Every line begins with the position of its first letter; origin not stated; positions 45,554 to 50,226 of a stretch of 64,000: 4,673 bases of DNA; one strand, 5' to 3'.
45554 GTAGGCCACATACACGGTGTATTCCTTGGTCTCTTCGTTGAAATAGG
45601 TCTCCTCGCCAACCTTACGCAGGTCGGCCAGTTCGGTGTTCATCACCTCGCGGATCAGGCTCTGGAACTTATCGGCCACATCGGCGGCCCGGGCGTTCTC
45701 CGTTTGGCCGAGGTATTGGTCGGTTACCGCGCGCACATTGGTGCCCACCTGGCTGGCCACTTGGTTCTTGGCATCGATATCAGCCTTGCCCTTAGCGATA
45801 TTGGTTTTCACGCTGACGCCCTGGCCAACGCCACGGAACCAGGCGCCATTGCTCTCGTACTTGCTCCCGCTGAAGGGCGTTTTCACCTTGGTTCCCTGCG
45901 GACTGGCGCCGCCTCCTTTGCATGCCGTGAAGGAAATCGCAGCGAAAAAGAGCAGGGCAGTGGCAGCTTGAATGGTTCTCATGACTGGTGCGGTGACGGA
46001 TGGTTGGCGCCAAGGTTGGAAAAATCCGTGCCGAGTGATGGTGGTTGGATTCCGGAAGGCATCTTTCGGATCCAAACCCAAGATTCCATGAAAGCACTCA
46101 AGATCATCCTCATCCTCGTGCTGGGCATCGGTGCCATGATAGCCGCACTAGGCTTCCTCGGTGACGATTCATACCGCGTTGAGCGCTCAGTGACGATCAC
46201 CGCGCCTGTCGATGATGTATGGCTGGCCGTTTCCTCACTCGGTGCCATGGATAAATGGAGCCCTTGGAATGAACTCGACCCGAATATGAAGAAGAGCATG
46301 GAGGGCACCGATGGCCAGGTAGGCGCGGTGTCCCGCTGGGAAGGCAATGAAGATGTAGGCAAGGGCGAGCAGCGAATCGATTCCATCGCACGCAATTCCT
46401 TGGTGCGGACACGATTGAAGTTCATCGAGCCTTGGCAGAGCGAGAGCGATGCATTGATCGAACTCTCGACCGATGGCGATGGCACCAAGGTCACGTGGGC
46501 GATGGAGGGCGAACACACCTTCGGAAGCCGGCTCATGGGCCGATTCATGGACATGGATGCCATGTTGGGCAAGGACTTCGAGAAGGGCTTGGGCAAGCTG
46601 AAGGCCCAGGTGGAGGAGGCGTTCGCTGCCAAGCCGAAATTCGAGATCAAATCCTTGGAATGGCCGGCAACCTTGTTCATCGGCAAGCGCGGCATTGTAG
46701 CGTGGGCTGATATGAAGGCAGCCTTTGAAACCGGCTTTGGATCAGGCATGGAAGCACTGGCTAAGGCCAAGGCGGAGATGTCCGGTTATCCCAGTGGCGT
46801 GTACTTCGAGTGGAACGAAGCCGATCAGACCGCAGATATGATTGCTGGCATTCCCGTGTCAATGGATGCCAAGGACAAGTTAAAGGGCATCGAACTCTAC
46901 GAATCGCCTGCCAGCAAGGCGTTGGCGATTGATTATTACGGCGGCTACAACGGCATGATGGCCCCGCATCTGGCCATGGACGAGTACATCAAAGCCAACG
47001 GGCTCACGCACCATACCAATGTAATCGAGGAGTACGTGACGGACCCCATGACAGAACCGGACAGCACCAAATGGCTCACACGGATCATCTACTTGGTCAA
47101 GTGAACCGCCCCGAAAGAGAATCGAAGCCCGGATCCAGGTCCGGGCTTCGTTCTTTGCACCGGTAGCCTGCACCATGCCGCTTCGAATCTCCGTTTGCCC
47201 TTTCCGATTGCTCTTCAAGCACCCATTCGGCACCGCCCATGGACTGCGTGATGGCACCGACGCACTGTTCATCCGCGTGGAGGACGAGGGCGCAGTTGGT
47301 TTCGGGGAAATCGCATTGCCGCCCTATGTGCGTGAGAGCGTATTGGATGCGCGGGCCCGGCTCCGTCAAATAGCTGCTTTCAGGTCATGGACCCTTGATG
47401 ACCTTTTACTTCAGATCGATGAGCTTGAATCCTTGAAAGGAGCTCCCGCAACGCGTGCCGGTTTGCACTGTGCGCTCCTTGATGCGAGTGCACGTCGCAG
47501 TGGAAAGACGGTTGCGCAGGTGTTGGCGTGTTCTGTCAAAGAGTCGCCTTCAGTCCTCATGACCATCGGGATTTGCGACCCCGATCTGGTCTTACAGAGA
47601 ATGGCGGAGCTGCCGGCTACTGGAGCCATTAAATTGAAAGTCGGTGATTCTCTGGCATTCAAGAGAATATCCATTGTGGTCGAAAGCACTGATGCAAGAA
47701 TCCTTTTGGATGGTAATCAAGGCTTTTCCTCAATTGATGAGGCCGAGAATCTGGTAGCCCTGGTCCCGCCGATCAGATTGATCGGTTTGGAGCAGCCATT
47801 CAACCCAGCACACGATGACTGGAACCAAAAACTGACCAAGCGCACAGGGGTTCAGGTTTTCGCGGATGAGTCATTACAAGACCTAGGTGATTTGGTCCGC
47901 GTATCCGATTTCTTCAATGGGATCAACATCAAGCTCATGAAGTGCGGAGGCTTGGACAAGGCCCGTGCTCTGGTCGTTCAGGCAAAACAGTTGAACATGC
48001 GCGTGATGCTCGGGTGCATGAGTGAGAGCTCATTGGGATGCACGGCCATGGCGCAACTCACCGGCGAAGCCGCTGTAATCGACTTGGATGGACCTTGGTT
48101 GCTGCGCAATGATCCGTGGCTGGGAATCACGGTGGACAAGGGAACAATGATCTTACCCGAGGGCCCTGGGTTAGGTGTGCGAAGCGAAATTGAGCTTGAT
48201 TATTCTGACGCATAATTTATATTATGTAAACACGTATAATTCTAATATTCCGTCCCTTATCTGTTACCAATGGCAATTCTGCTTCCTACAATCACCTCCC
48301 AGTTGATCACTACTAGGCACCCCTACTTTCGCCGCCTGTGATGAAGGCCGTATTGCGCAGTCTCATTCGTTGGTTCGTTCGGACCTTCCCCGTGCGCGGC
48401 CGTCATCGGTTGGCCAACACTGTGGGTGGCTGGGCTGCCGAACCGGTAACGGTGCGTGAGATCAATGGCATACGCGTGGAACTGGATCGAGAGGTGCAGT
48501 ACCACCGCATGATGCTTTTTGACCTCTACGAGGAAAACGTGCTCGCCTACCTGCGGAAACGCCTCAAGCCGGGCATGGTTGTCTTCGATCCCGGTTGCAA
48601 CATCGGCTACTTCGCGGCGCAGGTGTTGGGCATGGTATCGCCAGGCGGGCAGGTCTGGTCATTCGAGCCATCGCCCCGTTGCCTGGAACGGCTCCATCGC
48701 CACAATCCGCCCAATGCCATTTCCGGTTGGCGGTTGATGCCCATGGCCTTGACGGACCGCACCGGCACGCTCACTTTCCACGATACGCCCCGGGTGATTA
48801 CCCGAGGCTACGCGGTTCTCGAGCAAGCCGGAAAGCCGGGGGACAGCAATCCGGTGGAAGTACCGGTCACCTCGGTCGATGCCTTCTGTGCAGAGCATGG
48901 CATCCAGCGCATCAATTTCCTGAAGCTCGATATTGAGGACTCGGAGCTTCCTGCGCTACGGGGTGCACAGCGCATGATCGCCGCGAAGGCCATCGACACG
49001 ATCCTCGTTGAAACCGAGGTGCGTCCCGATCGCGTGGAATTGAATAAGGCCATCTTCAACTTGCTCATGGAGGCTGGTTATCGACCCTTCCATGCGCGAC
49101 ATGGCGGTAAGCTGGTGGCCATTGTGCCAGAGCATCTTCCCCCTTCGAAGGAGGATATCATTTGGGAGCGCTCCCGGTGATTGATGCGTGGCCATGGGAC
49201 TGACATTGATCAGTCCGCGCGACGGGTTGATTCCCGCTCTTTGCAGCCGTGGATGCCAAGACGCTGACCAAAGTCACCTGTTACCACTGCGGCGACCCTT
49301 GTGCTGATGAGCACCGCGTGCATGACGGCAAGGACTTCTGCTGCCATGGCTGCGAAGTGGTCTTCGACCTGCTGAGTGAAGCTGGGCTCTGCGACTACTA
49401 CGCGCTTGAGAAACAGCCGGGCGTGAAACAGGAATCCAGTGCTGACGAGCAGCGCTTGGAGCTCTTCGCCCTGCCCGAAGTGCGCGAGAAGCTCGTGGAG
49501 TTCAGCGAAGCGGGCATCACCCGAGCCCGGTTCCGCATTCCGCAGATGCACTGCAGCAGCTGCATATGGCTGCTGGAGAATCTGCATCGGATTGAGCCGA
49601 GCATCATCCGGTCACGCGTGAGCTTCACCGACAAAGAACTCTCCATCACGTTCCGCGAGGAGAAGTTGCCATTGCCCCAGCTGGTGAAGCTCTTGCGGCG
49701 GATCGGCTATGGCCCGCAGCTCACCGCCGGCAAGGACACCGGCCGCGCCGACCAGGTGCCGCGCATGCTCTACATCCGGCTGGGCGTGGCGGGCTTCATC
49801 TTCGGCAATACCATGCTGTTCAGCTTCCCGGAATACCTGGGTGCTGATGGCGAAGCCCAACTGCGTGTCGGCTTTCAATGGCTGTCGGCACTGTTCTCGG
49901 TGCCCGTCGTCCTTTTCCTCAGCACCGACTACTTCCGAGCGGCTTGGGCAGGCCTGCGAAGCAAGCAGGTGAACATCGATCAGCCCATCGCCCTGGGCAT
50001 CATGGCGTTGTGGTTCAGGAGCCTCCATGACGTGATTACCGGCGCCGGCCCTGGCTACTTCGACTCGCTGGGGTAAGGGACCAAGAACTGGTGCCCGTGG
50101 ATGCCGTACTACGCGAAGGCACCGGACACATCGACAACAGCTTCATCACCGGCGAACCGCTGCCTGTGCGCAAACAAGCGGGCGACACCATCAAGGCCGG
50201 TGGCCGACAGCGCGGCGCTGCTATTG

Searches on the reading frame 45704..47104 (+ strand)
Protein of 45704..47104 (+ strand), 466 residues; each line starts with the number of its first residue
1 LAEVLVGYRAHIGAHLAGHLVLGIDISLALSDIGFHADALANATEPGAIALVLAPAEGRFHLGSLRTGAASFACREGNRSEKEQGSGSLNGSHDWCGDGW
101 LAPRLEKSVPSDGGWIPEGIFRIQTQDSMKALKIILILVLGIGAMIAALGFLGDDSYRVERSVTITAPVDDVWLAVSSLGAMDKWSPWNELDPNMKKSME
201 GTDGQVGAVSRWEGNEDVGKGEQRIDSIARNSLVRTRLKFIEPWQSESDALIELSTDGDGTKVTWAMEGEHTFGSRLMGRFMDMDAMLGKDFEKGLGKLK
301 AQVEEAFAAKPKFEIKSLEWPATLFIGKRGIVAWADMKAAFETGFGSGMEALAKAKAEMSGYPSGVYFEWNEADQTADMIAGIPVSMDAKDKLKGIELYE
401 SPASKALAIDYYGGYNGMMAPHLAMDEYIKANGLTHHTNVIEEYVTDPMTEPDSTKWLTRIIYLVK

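Call 52: search_protein_families(library=ncbifam, max_evalue=0.01, proteins=[window:45704-47104:+])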
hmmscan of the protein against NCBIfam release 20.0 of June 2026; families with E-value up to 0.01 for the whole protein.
window:45704-47104:+ (466 aa): 1 family
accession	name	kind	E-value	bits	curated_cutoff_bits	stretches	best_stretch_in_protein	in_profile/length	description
NF052495.1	PktCycXAC1230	equivalog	2.1e-06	27.2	490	1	131-302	10-177/380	polyketide cyclase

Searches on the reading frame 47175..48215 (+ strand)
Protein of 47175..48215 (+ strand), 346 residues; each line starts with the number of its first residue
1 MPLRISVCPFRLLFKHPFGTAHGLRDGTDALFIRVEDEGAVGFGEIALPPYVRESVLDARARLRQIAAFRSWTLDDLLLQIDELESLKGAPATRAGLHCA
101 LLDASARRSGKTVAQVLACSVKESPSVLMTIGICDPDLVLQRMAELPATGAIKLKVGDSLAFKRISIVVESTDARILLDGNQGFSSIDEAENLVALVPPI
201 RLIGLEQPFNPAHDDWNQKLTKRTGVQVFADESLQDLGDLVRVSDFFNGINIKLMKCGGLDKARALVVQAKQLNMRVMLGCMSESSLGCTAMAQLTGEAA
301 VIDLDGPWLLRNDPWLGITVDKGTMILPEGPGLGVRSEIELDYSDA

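Call 52: search_protein_families(library=ncbifam, max_evalue=0.01, proteins=[window:47175-48215:+])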
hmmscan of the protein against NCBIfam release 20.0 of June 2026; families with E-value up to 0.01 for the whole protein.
window:47175-48215:+ (346 aa): 11 families
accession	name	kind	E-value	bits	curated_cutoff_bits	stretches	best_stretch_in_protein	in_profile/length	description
NF042940.1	racemase_DgcA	equivalog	8.6e-52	176.3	400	1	12-329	8-318/323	N-acetyl-D-Glu racemase DgcA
NF011708.0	PRK15129.1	equivalog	1.3e-30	106.6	343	1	16-324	15-318/321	L-Ala-D/L-Glu epimerase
NF041118.1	A_G_epim_Thtga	equivalog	3e-24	85.8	500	1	14-317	15-330/341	L-Ala-D/L-Glu epimerase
TIGR01928.1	menC_lowGC_arch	equivalog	1.8e-22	79.8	200.65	1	11-296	4-297/325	o-succinylbenzoate synthase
TIGR01927.1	menC_gam_Gplu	equivalog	1.7e-19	70.2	130.55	1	8-297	1-280/307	o-succinylbenzoate synthase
TIGR02534.1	mucon_cyclo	subfamily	5.4e-19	68.5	334.95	1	86-337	92-357/368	muconate/chloromuconate family cycloisomerase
NF003473.0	PRK05105.1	equivalog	2.1e-17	63.2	236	1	30-296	31-287/331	o-succinylbenzoate synthase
NF002739.0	PRK02714.1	equivalog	5.3e-10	39.3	259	1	3-298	3-289/320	o-succinylbenzoate synthase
NF002782.0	PRK02901.1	equivalog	2.7e-09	36.4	288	1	120-297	74-256/328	o-succinylbenzoate synthase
NF043002.1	HProlDhtase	equivalog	7.2e-09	35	500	1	37-266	41-278/366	cis-3-hydroxy-L-proline dehydratase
NF010624.0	PRK14017.1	equivalog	0.00022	20.5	311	0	31-281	16-286/382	galactonate dehydratase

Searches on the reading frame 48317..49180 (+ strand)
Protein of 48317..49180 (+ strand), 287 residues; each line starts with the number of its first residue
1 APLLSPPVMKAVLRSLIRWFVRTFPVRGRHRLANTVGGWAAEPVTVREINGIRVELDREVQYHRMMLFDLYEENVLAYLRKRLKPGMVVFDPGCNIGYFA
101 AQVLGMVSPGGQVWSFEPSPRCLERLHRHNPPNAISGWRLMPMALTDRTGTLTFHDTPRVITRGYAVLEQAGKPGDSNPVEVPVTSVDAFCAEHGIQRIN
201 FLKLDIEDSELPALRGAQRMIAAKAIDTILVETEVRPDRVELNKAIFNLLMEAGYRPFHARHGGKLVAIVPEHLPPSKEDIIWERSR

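Call 77: search_protein_families(library=pfam, max_evalue=0.001, proteins=[window:48317-49180:+])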
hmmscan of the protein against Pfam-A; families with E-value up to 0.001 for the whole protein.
window:48317-49180:+ (287 aa): 1 family
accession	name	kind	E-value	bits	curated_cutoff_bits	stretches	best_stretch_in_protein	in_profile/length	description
PF05050.19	Methyltransf_21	-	7.3e-19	69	22.7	1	95-256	5-172/173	Methyltransferase FkbM domain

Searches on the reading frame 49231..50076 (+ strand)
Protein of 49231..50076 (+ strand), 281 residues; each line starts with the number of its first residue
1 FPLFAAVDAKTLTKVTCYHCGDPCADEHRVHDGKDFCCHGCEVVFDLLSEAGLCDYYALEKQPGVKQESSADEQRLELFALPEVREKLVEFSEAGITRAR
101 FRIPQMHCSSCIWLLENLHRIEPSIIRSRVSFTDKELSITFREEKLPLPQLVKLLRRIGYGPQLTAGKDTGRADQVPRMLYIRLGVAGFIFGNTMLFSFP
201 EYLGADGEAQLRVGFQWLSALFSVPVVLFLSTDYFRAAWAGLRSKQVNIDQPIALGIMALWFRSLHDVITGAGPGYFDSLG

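Call 77: search_protein_families(library=pfam, max_evalue=0.001, proteins=[window:49231-50076:+])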
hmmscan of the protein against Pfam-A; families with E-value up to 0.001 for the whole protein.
window:49231-50076:+ (281 aa): 2 families
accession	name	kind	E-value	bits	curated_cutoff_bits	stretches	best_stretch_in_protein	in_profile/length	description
PF12156.14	ATPase-cat_bd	-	4.9e-15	56.5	27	1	16-91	1-84/86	Putative metal-binding domain of cation transport ATPase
PF00403.32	HMA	-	0.00018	22.2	24.8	1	101-160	2-61/62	Heavy-metal-associated domain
